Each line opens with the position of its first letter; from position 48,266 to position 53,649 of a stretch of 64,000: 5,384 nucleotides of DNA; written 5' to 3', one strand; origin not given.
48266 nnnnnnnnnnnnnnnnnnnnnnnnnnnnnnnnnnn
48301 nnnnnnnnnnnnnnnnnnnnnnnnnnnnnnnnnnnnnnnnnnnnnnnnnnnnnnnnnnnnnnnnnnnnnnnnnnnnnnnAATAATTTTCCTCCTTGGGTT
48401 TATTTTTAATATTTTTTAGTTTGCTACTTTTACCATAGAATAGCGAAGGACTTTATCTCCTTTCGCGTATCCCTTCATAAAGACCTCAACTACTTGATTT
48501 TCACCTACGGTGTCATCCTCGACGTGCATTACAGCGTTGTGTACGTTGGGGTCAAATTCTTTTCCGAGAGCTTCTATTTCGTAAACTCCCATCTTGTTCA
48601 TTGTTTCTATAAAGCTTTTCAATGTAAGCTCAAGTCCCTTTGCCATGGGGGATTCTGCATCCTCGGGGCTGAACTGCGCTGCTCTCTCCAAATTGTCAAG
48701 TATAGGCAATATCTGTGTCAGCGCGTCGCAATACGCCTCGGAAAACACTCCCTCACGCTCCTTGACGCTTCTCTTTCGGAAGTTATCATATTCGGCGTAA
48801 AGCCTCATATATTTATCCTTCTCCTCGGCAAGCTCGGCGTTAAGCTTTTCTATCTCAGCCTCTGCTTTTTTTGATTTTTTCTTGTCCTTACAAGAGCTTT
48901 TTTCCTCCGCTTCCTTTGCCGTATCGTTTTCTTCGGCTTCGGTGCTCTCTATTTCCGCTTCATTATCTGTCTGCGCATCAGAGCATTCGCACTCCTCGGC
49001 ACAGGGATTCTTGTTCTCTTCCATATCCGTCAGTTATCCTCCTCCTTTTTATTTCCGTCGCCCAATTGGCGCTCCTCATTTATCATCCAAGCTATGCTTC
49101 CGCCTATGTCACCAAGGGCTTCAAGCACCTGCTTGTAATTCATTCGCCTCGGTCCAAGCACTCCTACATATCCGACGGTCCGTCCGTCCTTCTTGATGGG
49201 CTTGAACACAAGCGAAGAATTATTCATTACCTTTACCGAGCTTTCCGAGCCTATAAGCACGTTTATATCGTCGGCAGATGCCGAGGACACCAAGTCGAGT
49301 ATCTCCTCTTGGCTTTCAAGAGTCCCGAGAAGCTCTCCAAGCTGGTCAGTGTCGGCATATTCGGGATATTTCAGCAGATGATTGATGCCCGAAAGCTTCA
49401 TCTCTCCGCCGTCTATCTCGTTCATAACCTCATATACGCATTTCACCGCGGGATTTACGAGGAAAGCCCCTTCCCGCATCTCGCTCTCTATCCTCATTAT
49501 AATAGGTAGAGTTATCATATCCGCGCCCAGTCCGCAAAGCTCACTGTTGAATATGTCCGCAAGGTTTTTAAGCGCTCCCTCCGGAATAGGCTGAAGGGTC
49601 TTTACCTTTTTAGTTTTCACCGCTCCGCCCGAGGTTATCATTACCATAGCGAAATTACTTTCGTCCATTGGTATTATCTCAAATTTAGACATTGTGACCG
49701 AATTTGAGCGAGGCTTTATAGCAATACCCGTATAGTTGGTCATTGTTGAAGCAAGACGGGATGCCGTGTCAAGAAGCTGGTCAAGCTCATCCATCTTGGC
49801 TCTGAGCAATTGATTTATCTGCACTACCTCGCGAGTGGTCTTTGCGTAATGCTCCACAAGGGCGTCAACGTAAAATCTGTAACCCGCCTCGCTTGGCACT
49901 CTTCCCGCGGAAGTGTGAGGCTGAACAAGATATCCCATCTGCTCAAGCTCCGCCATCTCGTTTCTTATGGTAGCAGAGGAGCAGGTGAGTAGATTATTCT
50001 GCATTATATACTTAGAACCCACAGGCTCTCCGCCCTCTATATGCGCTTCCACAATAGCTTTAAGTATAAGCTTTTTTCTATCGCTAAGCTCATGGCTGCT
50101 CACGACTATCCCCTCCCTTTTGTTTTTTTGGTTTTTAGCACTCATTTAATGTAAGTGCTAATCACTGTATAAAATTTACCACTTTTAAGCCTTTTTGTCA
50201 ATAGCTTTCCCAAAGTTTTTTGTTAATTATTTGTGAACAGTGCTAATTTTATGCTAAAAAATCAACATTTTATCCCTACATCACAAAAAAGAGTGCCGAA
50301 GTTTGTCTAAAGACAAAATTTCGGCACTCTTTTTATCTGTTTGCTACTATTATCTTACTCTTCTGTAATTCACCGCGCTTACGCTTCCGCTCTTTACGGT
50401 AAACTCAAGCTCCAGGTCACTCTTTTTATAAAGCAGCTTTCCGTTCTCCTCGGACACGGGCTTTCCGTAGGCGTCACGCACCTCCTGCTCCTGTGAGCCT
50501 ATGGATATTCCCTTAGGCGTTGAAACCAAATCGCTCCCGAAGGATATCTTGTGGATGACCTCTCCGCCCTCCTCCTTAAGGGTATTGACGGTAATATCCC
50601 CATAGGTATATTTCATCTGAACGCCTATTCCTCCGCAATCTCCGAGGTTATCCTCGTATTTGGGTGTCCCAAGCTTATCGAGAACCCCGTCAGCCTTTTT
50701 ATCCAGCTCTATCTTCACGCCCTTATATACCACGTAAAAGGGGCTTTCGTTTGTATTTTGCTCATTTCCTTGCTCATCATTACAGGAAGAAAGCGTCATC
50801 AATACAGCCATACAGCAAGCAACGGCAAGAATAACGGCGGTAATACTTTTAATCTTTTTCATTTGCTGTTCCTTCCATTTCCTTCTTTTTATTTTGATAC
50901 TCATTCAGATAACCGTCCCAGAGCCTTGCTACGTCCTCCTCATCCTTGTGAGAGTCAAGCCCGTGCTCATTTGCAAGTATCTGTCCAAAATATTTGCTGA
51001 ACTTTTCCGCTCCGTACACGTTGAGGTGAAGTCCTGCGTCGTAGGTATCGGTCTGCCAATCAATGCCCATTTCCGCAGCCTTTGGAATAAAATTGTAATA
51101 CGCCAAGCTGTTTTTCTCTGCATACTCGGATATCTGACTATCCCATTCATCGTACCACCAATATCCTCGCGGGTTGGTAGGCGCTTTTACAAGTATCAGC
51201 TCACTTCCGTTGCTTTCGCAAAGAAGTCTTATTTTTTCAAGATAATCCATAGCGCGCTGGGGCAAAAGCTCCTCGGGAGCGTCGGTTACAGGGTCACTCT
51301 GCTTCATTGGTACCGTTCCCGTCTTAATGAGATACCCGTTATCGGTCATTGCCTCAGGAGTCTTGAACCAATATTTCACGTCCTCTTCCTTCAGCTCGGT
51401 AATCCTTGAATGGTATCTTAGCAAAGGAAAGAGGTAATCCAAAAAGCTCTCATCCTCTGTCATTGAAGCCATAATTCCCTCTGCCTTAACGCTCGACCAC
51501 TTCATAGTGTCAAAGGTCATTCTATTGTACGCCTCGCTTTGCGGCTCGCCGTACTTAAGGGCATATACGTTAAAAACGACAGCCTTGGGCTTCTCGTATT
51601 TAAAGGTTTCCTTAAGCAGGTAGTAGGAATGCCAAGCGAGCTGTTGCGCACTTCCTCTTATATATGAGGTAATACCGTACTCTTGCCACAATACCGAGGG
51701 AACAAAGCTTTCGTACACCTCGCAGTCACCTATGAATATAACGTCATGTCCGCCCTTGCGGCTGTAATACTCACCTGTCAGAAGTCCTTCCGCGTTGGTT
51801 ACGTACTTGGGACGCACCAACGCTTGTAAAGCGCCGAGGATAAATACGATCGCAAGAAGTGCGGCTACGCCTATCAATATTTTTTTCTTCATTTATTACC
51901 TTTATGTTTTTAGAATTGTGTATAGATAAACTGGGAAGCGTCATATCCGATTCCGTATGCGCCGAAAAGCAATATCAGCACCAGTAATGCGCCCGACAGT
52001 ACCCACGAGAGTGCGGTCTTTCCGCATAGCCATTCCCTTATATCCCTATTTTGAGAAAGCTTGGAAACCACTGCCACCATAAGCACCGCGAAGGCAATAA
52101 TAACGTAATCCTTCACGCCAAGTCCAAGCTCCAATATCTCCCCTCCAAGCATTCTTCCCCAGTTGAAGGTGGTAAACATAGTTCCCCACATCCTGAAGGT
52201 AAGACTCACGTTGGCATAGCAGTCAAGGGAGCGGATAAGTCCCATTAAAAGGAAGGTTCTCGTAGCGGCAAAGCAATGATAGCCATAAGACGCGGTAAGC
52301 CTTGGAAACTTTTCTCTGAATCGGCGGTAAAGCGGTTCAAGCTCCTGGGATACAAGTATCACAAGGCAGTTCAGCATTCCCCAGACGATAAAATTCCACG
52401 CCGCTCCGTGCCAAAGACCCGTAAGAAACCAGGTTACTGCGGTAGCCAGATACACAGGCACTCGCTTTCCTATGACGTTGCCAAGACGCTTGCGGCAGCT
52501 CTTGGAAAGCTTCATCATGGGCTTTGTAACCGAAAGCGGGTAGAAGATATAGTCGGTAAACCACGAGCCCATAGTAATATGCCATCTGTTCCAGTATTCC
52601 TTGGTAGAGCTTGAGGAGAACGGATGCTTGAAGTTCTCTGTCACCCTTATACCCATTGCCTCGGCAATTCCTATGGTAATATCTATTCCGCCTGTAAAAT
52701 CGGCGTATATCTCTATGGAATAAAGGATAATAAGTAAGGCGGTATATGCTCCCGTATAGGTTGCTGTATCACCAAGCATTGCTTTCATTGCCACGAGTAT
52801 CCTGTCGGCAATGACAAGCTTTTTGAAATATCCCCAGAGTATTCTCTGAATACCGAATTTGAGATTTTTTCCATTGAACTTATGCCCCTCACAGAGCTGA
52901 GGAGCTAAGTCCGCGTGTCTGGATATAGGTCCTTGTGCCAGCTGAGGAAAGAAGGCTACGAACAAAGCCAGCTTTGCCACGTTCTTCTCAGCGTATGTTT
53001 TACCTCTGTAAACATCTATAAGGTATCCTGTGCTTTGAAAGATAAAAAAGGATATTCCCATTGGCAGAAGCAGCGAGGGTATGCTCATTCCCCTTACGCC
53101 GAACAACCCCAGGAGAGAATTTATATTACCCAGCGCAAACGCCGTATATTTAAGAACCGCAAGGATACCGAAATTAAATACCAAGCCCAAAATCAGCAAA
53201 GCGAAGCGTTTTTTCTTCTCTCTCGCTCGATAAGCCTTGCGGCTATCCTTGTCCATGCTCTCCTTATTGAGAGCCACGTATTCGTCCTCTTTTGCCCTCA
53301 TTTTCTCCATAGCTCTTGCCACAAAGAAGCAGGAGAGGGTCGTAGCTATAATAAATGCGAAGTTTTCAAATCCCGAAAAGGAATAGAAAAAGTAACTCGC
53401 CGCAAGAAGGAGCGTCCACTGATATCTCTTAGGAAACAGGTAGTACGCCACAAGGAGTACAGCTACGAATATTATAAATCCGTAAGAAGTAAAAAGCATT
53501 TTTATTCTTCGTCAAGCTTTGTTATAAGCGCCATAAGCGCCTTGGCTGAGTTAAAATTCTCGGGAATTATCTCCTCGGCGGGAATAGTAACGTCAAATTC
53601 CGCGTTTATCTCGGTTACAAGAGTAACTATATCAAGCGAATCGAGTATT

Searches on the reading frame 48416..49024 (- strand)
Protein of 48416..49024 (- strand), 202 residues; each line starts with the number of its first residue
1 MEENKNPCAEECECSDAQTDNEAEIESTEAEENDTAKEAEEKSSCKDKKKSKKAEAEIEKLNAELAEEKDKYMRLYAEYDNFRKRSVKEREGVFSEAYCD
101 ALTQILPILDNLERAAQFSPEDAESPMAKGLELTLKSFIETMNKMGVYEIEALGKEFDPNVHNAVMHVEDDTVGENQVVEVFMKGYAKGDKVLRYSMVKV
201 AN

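Call 50: search_protein_families(library=pfam, proteins=[window:48416-49024:-], max_evalue=0.000001)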
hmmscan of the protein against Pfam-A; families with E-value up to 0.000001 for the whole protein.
window:48416-49024:- (202 aa): 1 family
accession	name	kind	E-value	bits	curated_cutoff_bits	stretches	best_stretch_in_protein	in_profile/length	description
PF01025.24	GrpE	-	5.8e-44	150.1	25.8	1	41-201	3-164/165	GrpE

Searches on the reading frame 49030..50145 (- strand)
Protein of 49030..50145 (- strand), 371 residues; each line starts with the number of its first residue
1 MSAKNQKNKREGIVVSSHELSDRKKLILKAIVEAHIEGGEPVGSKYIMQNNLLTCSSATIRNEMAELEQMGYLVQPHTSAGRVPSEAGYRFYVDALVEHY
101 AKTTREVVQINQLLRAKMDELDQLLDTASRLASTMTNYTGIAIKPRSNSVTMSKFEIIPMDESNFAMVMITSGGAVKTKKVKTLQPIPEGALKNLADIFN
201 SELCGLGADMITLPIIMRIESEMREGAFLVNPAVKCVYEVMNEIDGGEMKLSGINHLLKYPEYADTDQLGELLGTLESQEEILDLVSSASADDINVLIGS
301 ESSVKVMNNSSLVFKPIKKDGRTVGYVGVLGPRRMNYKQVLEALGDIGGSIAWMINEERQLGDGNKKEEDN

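Call 50: search_protein_families(library=pfam, proteins=[window:49030-50145:-], max_evalue=0.000001)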
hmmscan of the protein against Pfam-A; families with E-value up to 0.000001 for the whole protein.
window:49030-50145:- (371 aa): 1 family
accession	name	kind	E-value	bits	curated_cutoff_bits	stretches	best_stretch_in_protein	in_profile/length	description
PF01628.27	HrcA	-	6.4e-50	170.5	22.2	1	122-340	1-214/215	HrcA protein C terminal domain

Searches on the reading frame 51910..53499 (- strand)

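Call 51: search_protein_families(library=pfam, proteins=[window:51910-53499:-], max_evalue=0.000001)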
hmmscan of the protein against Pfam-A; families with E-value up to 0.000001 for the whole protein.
window:51910-53499:- (529 aa): 1 family
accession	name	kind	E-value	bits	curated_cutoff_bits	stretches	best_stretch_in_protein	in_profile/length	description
PF03062.24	MBOAT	-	4.1e-12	46.5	27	1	175-323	82-250/337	MBOAT, membrane-bound O-acyltransferase family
